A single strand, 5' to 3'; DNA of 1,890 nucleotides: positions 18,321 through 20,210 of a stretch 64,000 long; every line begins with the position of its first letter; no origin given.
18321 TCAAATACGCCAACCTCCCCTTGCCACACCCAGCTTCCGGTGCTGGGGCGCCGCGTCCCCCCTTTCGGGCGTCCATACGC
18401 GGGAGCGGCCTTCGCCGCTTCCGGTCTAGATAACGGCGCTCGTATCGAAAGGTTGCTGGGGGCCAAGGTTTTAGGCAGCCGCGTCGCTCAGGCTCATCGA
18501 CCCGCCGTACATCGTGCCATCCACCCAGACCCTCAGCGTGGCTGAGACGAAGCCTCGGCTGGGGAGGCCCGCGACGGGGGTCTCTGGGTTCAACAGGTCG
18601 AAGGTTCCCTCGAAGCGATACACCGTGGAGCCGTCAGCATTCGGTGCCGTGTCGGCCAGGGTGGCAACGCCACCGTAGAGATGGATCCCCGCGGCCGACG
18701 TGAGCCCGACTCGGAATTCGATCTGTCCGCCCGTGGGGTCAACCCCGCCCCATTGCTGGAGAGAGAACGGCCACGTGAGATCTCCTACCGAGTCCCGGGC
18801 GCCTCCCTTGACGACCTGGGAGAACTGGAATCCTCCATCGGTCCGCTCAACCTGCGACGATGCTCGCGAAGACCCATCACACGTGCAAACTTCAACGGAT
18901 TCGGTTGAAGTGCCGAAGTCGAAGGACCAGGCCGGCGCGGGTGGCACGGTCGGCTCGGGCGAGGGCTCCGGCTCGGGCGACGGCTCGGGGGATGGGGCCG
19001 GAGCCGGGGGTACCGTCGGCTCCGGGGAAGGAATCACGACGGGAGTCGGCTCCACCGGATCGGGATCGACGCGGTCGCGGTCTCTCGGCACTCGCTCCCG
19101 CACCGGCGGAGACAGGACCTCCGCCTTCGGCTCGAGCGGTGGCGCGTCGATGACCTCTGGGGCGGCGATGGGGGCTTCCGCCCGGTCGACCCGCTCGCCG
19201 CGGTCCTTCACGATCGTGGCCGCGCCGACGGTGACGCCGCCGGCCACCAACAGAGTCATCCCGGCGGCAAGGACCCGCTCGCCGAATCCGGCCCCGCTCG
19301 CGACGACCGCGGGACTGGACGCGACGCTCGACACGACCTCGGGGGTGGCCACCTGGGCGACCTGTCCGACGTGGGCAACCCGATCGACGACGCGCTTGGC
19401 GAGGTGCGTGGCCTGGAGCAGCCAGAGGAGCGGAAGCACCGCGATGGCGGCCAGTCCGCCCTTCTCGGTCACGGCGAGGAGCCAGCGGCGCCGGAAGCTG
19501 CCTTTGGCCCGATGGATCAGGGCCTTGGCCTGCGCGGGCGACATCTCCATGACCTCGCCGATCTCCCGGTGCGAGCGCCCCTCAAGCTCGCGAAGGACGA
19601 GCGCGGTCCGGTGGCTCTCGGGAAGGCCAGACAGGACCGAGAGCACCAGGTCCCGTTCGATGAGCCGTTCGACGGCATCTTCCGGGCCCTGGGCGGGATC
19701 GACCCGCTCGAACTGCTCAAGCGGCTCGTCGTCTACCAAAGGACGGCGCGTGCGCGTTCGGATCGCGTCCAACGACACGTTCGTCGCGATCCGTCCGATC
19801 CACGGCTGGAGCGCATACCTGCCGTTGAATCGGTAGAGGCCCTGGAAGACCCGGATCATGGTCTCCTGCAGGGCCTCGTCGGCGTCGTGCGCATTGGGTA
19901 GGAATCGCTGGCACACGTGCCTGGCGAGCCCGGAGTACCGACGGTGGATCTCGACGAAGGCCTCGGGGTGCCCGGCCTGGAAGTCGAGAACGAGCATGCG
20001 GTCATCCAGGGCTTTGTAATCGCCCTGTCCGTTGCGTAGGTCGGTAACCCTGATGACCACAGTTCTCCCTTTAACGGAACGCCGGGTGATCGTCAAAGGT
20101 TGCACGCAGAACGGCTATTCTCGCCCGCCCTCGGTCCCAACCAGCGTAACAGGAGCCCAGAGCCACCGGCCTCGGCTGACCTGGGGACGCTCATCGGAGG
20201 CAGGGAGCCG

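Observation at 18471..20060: One-polypeptide ECF sigma factor fused to transmembrane and extracytoplasmic domains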

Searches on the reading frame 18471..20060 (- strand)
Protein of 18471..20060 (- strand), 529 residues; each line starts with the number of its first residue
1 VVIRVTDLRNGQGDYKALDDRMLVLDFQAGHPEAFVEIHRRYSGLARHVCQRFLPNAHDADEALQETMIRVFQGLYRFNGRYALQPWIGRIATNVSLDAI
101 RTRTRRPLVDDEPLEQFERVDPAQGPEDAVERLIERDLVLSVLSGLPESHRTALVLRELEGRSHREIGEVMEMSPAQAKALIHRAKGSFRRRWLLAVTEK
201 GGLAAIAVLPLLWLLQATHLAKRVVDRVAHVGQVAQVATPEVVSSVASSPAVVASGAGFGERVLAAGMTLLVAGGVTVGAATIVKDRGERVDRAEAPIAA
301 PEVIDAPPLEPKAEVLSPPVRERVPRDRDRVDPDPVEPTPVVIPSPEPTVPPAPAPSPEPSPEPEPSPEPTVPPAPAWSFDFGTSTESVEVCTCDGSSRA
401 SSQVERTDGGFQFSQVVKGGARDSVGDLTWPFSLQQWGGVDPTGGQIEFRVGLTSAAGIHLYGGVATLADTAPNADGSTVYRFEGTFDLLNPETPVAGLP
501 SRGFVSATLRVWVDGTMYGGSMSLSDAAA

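Call 3: search_protein_families(library=pfam, proteins=[window:18471-20060:-], max_evalue=1)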
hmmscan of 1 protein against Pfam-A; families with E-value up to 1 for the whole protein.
window:18471-20060:- (529 aa): 5 families
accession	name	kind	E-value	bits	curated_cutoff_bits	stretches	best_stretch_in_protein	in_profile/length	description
PF04542.20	Sigma70_r2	-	2.1e-13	50.3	24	1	40-106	3-71/71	Sigma-70 region 2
PF08281.18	Sigma70_r4_2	-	7.3e-11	42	25.7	1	137-186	2-51/54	Sigma-70, region 4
PF04545.22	Sigma70_r4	-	1.2e-06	28.3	24.1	1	142-185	1-44/50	Sigma-70, region 4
PF22233.2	PhyR_sigma-like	-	2.9e-05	24.2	27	1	145-186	3-44/50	Response regulator PhyR, sigma-like domain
PF07638.17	Sigma70_ECF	-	0.0042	17.4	21.1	1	28-182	12-172/185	ECF sigma factor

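Call 4: search_protein_families(library=ncbifam, proteins=[window:18471-20060:-], max_evalue=1)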
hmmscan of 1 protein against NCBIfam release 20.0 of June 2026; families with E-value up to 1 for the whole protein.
window:18471-20060:- (529 aa): 99 families (the best 25 are shown)
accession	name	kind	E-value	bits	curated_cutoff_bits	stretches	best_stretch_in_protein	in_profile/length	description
TIGR02937.1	sigma70-ECF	superfamily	1.1e-26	93.4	42.9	1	33-191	1-163/165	sigma-70 family RNA polymerase sigma factor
NF007223.0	PRK09641.1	equivalog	7.4e-25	87.9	209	1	23-192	8-183/187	RNA polymerase sigma factor SigW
NF008888.0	PRK11922.1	equivalog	5.2e-24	85.1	204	1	14-191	11-194/231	RNA polymerase sigma factor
NF006089.0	PRK08241.1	subfamily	2e-23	83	240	1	36-190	28-201/343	RNA polymerase subunit sigma-70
NF009171.0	PRK12518.1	equivalog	5.3e-22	78.6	208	1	18-191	12-182/191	RNA polymerase sigma factor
TIGR02948.1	SigW_bacill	equivalog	2e-21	76.9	243.1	1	22-192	7-183/187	RNA polymerase sigma factor SigW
NF004113.0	PRK05602.1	equivalog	3.3e-21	75.9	208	1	16-191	28-199/211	RNA polymerase sigma factor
TIGR02950.1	SigM_subfam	subfamily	5.7e-21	75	147.95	1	53-189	20-154/159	RNA polymerase sigma factor, SigM family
TIGR02939.1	RpoE_Sigma70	equivalog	5.8e-20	72.1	236.15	1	20-191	7-184/190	RNA polymerase sigma factor RpoE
NF007225.0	PRK09643.1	equivalog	1.3e-19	70.7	190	1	17-188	11-177/204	RNA polymerase sigma factor SigM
NF009176.0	PRK12524.1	equivalog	1.8e-19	70.3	264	1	15-188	8-179/196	RNA polymerase sigma factor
NF058625.1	sigma_PG0214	equivalog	2.8e-19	69.4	130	1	47-191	18-159/170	GFO_1088 family ECF-type sigma factor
TIGR02960.1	SigX5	hypoth_equivalog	4.4e-19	68.8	264.75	2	39-113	14-85/322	RNA polymerase sigma-70 factor, TIGR02960 family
NF009166.1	PRK12513.1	equivalog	2.6e-18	66.4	206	1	16-191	5-184/193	RNA polymerase sigma factor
TIGR02983.1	SigE-fam_strep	subfamily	3.6e-17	62.7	141.55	1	39-192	13-157/162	SigE family RNA polymerase sigma factor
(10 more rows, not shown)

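Call 6: find_homologous_proteins(query=window:18471-20060:-)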
Query window:18471-20060:- (529 aa): 370 proteins with E <= 0.001 among 8000 candidates; the best 120 are listed.
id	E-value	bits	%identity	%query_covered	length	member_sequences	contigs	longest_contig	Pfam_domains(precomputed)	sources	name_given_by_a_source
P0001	2.0e-288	976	81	100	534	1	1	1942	PF04545.23,PF04542.21,PF08281.19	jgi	jgi:RNA polymerase sigma-70 factor (ECF subfamily)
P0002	1.2e-263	894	74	100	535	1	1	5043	PF22233.3,PF04545.23,PF04542.21,PF08281.19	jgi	-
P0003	3.1e-221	754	71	98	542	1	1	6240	PF04545.23,PF04542.21,PF08281.19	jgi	jgi:RNA polymerase sigma-70 factor, ECF subfamily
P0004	1.0e-208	713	64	99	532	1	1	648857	PF04545.23,PF04542.21,PF08281.19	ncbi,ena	-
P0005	3.7e-207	708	63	100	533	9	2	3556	PF04545.23,PF04542.21,PF08281.19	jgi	jgi:RNA polymerase sigma-70 factor (ECF subfamily)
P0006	3.1e-206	705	61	99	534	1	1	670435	PF04545.23,PF04542.21,PF08281.19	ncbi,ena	-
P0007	1.1e-204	700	61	99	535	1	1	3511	PF04545.23,PF04542.21,PF08281.19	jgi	jgi:RNA polymerase sigma-70 factor (ECF subfamily)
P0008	3.3e-200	685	60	100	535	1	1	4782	PF04545.23,PF04542.21,PF08281.19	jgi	jgi:RNA polymerase sigma-70 factor (ECF subfamily)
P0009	6.3e-199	681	61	100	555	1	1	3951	PF04545.23,PF04542.21,PF08281.19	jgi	jgi:RNA polymerase sigma-70 factor (ECF subfamily)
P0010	1.4e-197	676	60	100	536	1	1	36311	PF04545.23,PF04542.21,PF08281.19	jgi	jgi:RNA polymerase sigma factor (sigma-70 family)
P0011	1.5e-196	673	62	97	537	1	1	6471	PF04545.23,PF04542.21,PF08281.19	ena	-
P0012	9.9e-196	670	59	99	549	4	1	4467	PF04545.23,PF04542.21,PF08281.19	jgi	jgi:RNA polymerase sigma-70 factor (ECF subfamily)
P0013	5.8e-194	664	59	99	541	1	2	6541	PF04545.23,PF04542.21,PF08281.19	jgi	jgi:RNA polymerase sigma-70 factor (ECF subfamily)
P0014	1.3e-192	660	60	100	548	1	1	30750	PF04545.23,PF04542.21,PF08281.19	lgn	-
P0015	8.1e-190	651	56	100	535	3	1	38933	PF04545.23,PF04542.21,PF08281.19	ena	-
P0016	3.4e-186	639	56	100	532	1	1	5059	PF04545.23,PF04542.21,PF08281.19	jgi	jgi:RNA polymerase sigma-70 factor, ECF subfamily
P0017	9.7e-185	634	59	100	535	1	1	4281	PF04545.23,PF04542.21,PF08281.19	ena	-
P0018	1.2e-183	630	60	96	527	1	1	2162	PF04545.23,PF04542.21,PF08281.19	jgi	jgi:RNA polymerase sigma-70 factor (ECF subfamily)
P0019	1.6e-181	623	57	100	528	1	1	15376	PF04545.23,PF04542.21,PF08281.19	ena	-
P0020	5.6e-181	621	58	100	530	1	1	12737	PF04545.23,PF04542.21,PF08281.19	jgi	jgi:RNA polymerase sigma-70 factor, ECF subfamily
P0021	4.8e-180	618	56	100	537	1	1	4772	PF04545.23,PF04542.21,PF08281.19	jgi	jgi:RNA polymerase sigma-70 factor (ECF subfamily)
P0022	2.4e-179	616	57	100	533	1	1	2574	PF04545.23,PF04542.21,PF08281.19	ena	-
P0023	2.5e-179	616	59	98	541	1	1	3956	PF22233.3,PF04545.23,PF04542.21,PF08281.19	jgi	jgi:RNA polymerase sigma-70 factor, ECF subfamily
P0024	3.4e-179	615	57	100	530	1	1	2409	PF04545.23,PF04542.21,PF08281.19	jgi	jgi:RNA polymerase sigma-70 factor (ECF subfamily)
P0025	5.5e-178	611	57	96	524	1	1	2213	PF04545.23,PF04542.21,PF08281.19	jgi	jgi:RNA polymerase sigma-70 factor (ECF subfamily)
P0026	1.7e-177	610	56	100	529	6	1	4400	PF04545.23,PF04542.21,PF08281.19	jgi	jgi:RNA polymerase sigma-70 factor, ECF subfamily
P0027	3.0e-175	602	56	99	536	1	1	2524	PF04545.23,PF04542.21,PF08281.19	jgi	-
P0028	2.0e-173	596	53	100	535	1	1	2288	PF04545.23,PF04542.21,PF08281.19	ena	-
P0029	3.9e-172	592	53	99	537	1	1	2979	PF04545.23,PF04542.21,PF08281.19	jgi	jgi:RNA polymerase sigma-70 factor, ECF subfamily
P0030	4.6e-169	582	53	100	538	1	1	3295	PF04545.23,PF04542.21,PF08281.19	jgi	jgi:RNA polymerase sigma-70 factor (ECF subfamily)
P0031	1.4e-168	580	57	96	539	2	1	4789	PF04545.23,PF04542.21,PF08281.19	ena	-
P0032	7.3e-168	578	53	100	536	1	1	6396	PF04545.23,PF04542.21,PF08281.19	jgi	jgi:RNA polymerase sigma-70 factor (ECF subfamily)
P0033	7.0e-166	572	53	99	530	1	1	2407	PF22233.3,PF04545.23,PF04542.21,PF08281.19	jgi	jgi:RNA polymerase sigma-70 factor, ECF subfamily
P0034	9.0e-165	568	53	99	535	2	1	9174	PF04545.23,PF04542.21,PF08281.19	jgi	jgi:RNA polymerase sigma-70 factor (ECF subfamily)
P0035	8.7e-164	565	53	100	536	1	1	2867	PF22233.3,PF04545.23,PF04542.21,PF08281.19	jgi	jgi:RNA polymerase sigma-70 factor (ECF subfamily)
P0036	9.0e-164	565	53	99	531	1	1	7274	PF04545.23,PF04542.21,PF08281.19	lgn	-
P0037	3.2e-163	563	52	100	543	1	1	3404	PF04545.23,PF04542.21,PF08281.19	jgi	jgi:RNA polymerase sigma-70 factor (ECF subfamily)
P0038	1.4e-162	561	52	100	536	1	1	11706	PF07638.18,PF04545.23,PF04542.21,PF08281.19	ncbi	-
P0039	4.7e-162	559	54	100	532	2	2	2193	PF04545.23,PF04542.21,PF08281.19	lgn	-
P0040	1.8e-161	557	53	96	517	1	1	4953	PF04545.23,PF04542.21,PF08281.19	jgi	jgi:RNA polymerase sigma-70 factor (ECF subfamily)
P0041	2.0e-161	557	56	98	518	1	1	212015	PF04545.23,PF04542.21,PF08281.19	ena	-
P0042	7.4e-161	555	53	100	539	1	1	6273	PF04545.23,PF04542.21,PF08281.19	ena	-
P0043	3.9e-159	549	54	99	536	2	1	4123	PF04545.23,PF04542.21,PF08281.19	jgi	-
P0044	4.3e-158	546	53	96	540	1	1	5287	PF04545.23,PF04542.21,PF08281.19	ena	-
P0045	5.4e-157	542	53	99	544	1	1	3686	PF04545.23,PF04542.21,PF08281.19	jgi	jgi:RNA polymerase sigma-70 factor (ECF subfamily)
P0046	5.7e-155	536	56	96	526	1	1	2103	PF04545.23,PF04542.21,PF08281.19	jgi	jgi:RNA polymerase sigma-70 factor (ECF subfamily)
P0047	2.2e-154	534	52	98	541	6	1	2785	PF04545.23,PF04542.21,PF08281.19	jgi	jgi:RNA polymerase sigma-70 factor (ECF subfamily)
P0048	2.2e-154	534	52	99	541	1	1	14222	PF04545.23,PF04542.21,PF08281.19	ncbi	-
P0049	1.1e-153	531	51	98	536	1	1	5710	PF04545.23,PF04542.21,PF08281.19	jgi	jgi:RNA polymerase sigma-70 factor, ECF subfamily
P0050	7.6e-153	529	50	99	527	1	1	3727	PF22233.3,PF04545.23,PF04542.21,PF08281.19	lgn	-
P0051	8.8e-151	522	53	98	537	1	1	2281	PF04545.23,PF04542.21,PF08281.19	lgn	-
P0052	5.3e-150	519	50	100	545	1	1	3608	PF04545.23,PF04542.21,PF08281.19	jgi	jgi:RNA polymerase sigma-70 factor (ECF subfamily)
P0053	1.0e-149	518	48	99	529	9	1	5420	PF04545.23,PF04542.21,PF08281.19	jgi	jgi:RNA polymerase sigma-70 factor, ECF subfamily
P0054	1.2e-149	518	49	98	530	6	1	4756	PF04545.23,PF04542.21,PF08281.19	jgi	jgi:RNA polymerase sigma factor (sigma-70 family)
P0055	3.9e-149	516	53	93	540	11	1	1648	PF22233.3,PF04545.23,PF04542.21,PF08281.19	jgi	jgi:RNA polymerase sigma-70 factor (ECF subfamily)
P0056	3.9e-149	516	50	98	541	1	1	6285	PF04545.23,PF04542.21,PF08281.19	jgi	jgi:RNA polymerase sigma factor (sigma-70 family)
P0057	5.2e-149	516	50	100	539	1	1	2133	PF04545.23,PF04542.21,PF08281.19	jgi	jgi:RNA polymerase sigma-70 factor, ECF subfamily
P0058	8.6e-149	515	49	100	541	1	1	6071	PF04545.23,PF04542.21,PF08281.19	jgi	jgi:RNA polymerase sigma-70 factor, ECF subfamily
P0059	4.4e-148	513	50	99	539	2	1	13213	PF04545.23,PF04542.21,PF08281.19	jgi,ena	-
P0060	6.5e-148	512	64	57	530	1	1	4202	PF04545.23,PF04542.21,PF08281.19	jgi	-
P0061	1.4e-147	511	49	100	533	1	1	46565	PF07638.18,PF04545.23,PF04542.21,PF08281.19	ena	-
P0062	4.5e-147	510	49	100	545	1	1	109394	PF04545.23,PF04542.21,PF08281.19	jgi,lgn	jgi:RNA polymerase sigma factor (sigma-70 family)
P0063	5.8e-147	509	49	100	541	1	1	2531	PF04545.23,PF04542.21,PF08281.19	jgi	jgi:RNA polymerase sigma-70 factor, ECF subfamily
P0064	5.9e-147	509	49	100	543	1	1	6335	PF04545.23,PF04542.21,PF08281.19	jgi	jgi:RNA polymerase sigma-70 factor, ECF subfamily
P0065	2.0e-146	507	50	100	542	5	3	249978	PF04545.23,PF04542.21,PF08281.19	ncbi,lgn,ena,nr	ncbi:MAG TPA: sigma-70 family RNA polymerase sigma factor [Actinomycetota bacterium]|nr:sigma-70 fam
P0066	6.2e-146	506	50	99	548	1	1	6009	PF22233.3,PF04545.23,PF04542.21,PF08281.19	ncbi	-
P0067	8.2e-146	505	52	99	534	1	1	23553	PF04545.23,PF04542.21,PF08281.19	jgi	jgi:RNA polymerase sigma-70 factor (ECF subfamily)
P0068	4.7e-145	503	47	100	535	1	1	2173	PF04545.23,PF04542.21,PF08281.19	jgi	jgi:RNA polymerase sigma factor (sigma-70 family)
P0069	5.5e-145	503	50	99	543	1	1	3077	PF04545.23,PF04542.21,PF08281.19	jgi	jgi:RNA polymerase sigma-70 factor (ECF subfamily)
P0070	2.3e-144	501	65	54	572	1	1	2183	PF04545.23,PF04542.21,PF08281.19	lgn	-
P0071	3.5e-143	497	49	99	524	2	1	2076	PF04545.23,PF04542.21,PF08281.19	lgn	-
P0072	1.6e-141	491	50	96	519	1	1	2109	PF04545.23,PF04542.21,PF08281.19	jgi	jgi:RNA polymerase sigma-70 factor (ECF subfamily)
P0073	2.2e-141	491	49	99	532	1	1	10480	PF04545.23,PF04542.21,PF08281.19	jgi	jgi:RNA polymerase sigma-70 factor (ECF subfamily)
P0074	4.0e-140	487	58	58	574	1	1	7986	PF04545.23,PF04542.21,PF08281.19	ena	-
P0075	6.1e-139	483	47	100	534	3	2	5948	PF04545.23,PF04542.21,PF08281.19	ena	-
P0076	6.9e-139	482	46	100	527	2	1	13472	PF04545.23,PF04542.21,PF08281.19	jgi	jgi:RNA polymerase sigma-70 factor, ECF subfamily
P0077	8.4e-139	482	50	99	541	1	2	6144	PF04545.23,PF04542.21,PF08281.19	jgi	jgi:RNA polymerase sigma-70 factor (ECF subfamily)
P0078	1.1e-138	482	49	98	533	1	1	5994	PF04545.23,PF04542.21,PF08281.19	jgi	jgi:RNA polymerase sigma-70 factor (ECF subfamily)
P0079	1.2e-138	482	49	99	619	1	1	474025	PF22233.3,PF04545.23,PF04542.21,PF08281.19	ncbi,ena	-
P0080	1.3e-138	482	47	99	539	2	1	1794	PF04545.23,PF04542.21,PF08281.19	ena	-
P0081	2.4e-138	481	44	98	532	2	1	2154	PF04545.23,PF04542.21,PF08281.19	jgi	jgi:RNA polymerase sigma-70 factor (ECF subfamily)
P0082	6.0e-138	479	59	73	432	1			PF04545.23,PF04542.21,PF08281.19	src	-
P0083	6.3e-138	479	48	96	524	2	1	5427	PF04545.23,PF04542.21,PF08281.19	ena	-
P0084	7.2e-138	479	48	100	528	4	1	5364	PF04545.23,PF04542.21,PF08281.19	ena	-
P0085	8.8e-138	479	51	87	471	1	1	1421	PF04545.23,PF08281.19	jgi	jgi:RNA polymerase sigma factor (sigma-70 family)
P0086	9.5e-138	479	49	97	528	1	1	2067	PF22233.3,PF04545.23,PF04542.21,PF08281.19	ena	-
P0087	9.9e-138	479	65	67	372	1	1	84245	PF04545.23,PF04542.21,PF08281.19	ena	-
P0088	1.1e-137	479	48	100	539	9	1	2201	PF04545.23,PF04542.21,PF08281.19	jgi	jgi:RNA polymerase sigma-70 factor (ECF subfamily)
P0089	1.2e-137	478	64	55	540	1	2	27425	PF04545.23,PF04542.21,PF08281.19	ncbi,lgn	-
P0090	1.6e-137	478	48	100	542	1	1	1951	PF04545.23,PF04542.21,PF08281.19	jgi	jgi:RNA polymerase sigma-70 factor (ECF subfamily)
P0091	1.8e-137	478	47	98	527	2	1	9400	PF04545.23,PF04542.21,PF08281.19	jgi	-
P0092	2.5e-137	477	64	53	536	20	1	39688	PF04545.23,PF04542.21,PF08281.19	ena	-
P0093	6.0e-137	476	50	98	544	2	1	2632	PF04542.21,PF08281.19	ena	-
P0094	7.6e-137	476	48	99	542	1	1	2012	PF22233.3,PF04545.23,PF04542.21,PF08281.19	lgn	-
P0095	4.0e-136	473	47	98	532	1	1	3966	PF04545.23,PF04542.21,PF08281.19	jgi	jgi:RNA polymerase sigma factor (sigma-70 family)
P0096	6.7e-136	473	47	99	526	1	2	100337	PF04545.23,PF04542.21,PF08281.19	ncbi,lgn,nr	ncbi:MAG: sigma-70 family RNA polymerase sigma factor [Actinobacteria bacterium]|nr:sigma-70 family 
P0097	1.1e-135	472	46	100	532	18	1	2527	PF04545.23,PF04542.21,PF08281.19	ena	-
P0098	1.7e-135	471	47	99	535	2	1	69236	PF04545.23,PF04542.21,PF08281.19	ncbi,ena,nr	ncbi:MAG TPA: sigma-70 family RNA polymerase sigma factor [Actinomycetota bacterium]|nr:sigma-70 fam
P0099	2.4e-135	471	46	100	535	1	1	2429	PF04545.23,PF04542.21,PF08281.19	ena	-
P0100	3.2e-135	470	45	100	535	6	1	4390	PF04545.23,PF04542.21,PF08281.19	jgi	jgi:RNA polymerase sigma-70 factor, ECF subfamily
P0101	6.0e-135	469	49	100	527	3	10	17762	PF04545.23,PF04542.21,PF08281.19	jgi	jgi:RNA polymerase sigma-70 factor, ECF subfamily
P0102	4.8e-134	466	49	99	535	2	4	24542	PF04545.23,PF04542.21,PF08281.19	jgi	jgi:RNA polymerase sigma-70 factor (ECF subfamily)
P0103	6.4e-134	466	72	57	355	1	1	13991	PF22233.3,PF04545.23,PF04542.21,PF08281.19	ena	-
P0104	6.7e-134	466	64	57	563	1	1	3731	PF04545.23,PF04542.21,PF08281.19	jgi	jgi:RNA polymerase sigma factor (sigma-70 family)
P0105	8.9e-134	466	49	99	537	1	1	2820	PF04545.23,PF04542.21,PF08281.19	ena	-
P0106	1.1e-133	465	47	99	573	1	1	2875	PF04545.23,PF04542.21,PF08281.19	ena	-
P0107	2.0e-133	464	48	100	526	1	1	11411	PF04545.23,PF04542.21,PF08281.19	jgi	jgi:RNA polymerase sigma-70 factor (ECF subfamily)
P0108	3.5e-133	464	47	98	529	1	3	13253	PF04545.23,PF04542.21,PF08281.19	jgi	jgi:RNA polymerase sigma factor (sigma-70 family)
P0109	5.3e-133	463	47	100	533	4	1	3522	PF04545.23,PF04542.21,PF08281.19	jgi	jgi:RNA polymerase sigma factor (sigma-70 family)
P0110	6.3e-133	463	47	99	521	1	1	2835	PF04545.23,PF04542.21,PF08281.19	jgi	jgi:RNA polymerase sigma-70 factor (ECF subfamily)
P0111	7.0e-133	463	47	98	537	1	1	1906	PF04542.21,PF08281.19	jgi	jgi:RNA polymerase sigma-70 factor (ECF subfamily)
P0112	8.7e-133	462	48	100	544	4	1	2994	PF04545.23,PF04542.21,PF08281.19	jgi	jgi:RNA polymerase sigma factor (sigma-70 family)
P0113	8.8e-133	462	48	97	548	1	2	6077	PF04545.23,PF04542.21,PF08281.19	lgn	-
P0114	1.6e-132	461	45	95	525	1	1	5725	PF04545.23,PF04542.21,PF08281.19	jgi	jgi:RNA polymerase sigma-70 factor, ECF subfamily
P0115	2.1e-132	461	46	99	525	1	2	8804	PF04545.23,PF04542.21,PF08281.19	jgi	jgi:RNA polymerase sigma-70 factor (ECF subfamily)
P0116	2.7e-132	461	48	100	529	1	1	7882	PF04545.23,PF04542.21,PF08281.19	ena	-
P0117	3.6e-132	460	48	99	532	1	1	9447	PF04545.23,PF04542.21,PF08281.19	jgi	jgi:RNA polymerase sigma-70 factor (ECF subfamily)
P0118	3.7e-132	460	47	97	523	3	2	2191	PF04545.23,PF04542.21,PF08281.19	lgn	-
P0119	4.0e-132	460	48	97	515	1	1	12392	PF04545.23,PF04542.21,PF08281.19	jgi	jgi:RNA polymerase sigma-70 factor (ECF subfamily)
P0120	1.3e-131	459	47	98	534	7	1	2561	PF04545.23,PF04542.21,PF08281.19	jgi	-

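Call 16: find_encoding_contigs(protein=P0004, flank=10000, max_places=2)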
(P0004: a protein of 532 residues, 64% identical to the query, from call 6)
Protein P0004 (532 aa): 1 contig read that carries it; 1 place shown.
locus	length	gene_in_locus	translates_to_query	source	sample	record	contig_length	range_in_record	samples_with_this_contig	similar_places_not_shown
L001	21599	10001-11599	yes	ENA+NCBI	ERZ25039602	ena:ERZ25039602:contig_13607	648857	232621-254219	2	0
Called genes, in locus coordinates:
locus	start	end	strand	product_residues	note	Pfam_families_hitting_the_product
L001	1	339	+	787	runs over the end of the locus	PF13191:AAA_16, PF13424:TPR_12 (faint)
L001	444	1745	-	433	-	PF00201:UDPGT, PF06722:EryCIII-like_C, PF04101:Glyco_tran_28_C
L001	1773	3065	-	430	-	PF07394:DUF1501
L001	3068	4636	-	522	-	PF08811:DUF1800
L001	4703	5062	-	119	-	PF13473:Cupredoxin_1, PF00127:Copper-bind (weak)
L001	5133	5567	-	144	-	PF02566:OsmC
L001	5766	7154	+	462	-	PF28217:FAM81B (faint), PF01442:Apolipoprotein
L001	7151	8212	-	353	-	PF01551:Peptidase_M23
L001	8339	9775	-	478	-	PF00884:Sulfatase, PF16347:SGSH_C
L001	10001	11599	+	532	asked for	PF04542:Sigma70_r2, PF04545:Sigma70_r4 (weak), PF08281:Sigma70_r4_2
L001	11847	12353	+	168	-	-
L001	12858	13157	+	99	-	-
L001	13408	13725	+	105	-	-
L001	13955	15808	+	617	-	-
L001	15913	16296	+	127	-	PF05168:HEPN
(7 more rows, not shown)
